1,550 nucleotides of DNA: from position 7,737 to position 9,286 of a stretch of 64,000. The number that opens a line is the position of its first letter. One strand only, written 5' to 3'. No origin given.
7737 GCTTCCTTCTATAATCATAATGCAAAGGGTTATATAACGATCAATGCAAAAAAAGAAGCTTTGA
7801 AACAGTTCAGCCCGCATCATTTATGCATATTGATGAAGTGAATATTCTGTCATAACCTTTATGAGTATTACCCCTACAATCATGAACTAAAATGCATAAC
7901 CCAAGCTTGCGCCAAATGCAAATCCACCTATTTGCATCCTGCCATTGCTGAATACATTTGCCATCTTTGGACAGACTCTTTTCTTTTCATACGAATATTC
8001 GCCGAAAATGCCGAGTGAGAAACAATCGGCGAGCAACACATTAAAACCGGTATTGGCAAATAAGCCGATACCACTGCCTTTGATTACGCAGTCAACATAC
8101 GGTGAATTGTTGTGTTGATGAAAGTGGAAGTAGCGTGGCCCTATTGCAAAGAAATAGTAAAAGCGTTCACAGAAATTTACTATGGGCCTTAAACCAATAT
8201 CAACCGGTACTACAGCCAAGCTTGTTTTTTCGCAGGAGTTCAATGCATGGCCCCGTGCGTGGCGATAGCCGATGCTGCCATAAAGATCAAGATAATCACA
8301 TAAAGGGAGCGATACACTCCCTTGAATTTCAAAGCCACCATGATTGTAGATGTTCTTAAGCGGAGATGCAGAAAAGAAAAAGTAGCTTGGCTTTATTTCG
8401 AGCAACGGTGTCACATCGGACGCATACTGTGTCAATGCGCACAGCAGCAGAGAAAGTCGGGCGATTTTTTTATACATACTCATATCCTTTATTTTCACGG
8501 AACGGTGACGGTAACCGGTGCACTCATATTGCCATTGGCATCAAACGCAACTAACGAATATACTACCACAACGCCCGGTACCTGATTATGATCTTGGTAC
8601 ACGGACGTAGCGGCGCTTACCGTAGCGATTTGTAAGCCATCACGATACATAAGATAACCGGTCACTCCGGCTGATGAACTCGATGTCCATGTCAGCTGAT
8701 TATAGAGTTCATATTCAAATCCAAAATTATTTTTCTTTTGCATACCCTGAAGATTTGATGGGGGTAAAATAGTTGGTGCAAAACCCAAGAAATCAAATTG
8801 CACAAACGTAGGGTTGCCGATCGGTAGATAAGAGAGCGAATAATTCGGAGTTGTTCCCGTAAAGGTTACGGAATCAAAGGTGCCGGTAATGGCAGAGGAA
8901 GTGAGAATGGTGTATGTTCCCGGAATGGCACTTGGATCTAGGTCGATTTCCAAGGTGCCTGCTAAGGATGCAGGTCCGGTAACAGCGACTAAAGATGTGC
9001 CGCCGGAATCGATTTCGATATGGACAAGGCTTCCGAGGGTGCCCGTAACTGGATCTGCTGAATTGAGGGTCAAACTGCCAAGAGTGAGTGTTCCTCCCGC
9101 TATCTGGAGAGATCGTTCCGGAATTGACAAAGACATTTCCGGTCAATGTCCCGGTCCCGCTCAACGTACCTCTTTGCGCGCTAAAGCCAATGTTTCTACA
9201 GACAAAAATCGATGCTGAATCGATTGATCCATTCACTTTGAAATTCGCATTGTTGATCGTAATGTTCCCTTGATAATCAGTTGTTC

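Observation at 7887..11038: Split autotransporter-like pair: a Pmp-type Gly-rich passenger immediately followed by a separately encoded small beta-barrel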

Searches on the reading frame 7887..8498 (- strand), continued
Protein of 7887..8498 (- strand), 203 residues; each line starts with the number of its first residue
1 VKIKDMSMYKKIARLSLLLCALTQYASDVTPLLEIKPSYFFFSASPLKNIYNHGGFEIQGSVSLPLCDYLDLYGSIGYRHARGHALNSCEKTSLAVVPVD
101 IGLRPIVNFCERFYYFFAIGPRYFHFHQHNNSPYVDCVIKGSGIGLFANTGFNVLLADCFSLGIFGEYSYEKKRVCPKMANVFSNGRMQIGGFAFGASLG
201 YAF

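Call 96: find_homologous_proteins(query=P0253, region=600-1166, max_evalue=1e-10)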
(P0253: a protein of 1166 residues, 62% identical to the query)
Query P0253, residues 600-1166 (567 aa): 329 proteins with E <= 1e-10 among 8000 candidates; the best 120 are listed.
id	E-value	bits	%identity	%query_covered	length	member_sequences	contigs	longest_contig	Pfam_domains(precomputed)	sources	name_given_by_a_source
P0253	0.0e+0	1273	100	100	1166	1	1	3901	PF03797.26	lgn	-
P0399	1.7e-246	837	68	100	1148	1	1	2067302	PF03797.26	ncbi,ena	-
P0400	2.8e-246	837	64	100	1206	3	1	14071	PF03797.26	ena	-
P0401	5.2e-244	829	67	100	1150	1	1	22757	PF03797.26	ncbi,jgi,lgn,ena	-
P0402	1.1e-243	828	67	100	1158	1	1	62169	PF03797.26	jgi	jgi:uncharacterized protein with beta-barrel porin domain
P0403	4.5e-243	826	68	100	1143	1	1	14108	PF03797.26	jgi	jgi:uncharacterized protein with beta-barrel porin domain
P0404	3.5e-242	823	67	100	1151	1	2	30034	PF03797.26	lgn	-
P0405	9.3e-242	822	66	100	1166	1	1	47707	PF03797.26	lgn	-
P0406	1.3e-241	821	68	100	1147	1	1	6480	PF03797.26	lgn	-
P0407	3.4e-241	820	67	100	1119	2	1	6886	PF03797.26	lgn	-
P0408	4.4e-241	820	66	100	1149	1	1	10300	PF03797.26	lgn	-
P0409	2.6e-238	810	67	100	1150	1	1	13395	PF03797.26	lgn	-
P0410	3.1e-238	810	66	100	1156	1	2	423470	PF03797.26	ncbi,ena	-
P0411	5.0e-238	809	63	100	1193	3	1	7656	PF03797.26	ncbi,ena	-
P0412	8.5e-238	809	66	100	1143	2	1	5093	PF03797.26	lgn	-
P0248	6.3e-231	786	64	100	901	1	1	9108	PF03797.26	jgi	jgi:uncharacterized protein with beta-barrel porin domain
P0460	1.2e-216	739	62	100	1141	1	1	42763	PF03797.26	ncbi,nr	ncbi:MAG: autotransporter domain-containing protein [Verrucomicrobia bacterium]|nr:autotransporter d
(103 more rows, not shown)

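Call 100: search_protein_families(library=pfam, proteins=[P0460], max_evalue=0.01)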
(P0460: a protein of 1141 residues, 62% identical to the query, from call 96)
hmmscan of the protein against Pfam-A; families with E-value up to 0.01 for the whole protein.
P0460 (1141 aa): 1 family
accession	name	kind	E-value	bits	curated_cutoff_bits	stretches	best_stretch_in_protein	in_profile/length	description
PF03797.25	Autotransporter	-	9.6e-39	134.1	26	1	870-1095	1-229/255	Autotransporter beta-domain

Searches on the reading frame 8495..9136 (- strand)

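Call 4: search_protein_families(library=pfam, proteins=[window:8495-9136:-], max_evalue=1)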
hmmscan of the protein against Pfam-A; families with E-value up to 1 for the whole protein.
window:8495-9136:- (213 aa): 2 families
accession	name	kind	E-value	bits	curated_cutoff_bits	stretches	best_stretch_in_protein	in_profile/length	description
PF25523.1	Ig_RIMBP2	-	0.025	15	27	1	151-178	33-60/105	RIMBP2-like, immunoglobulin-like domain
PF17936.7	Big_6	-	0.25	12.1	27.6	0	194-213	63-82/83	Bacterial Ig domain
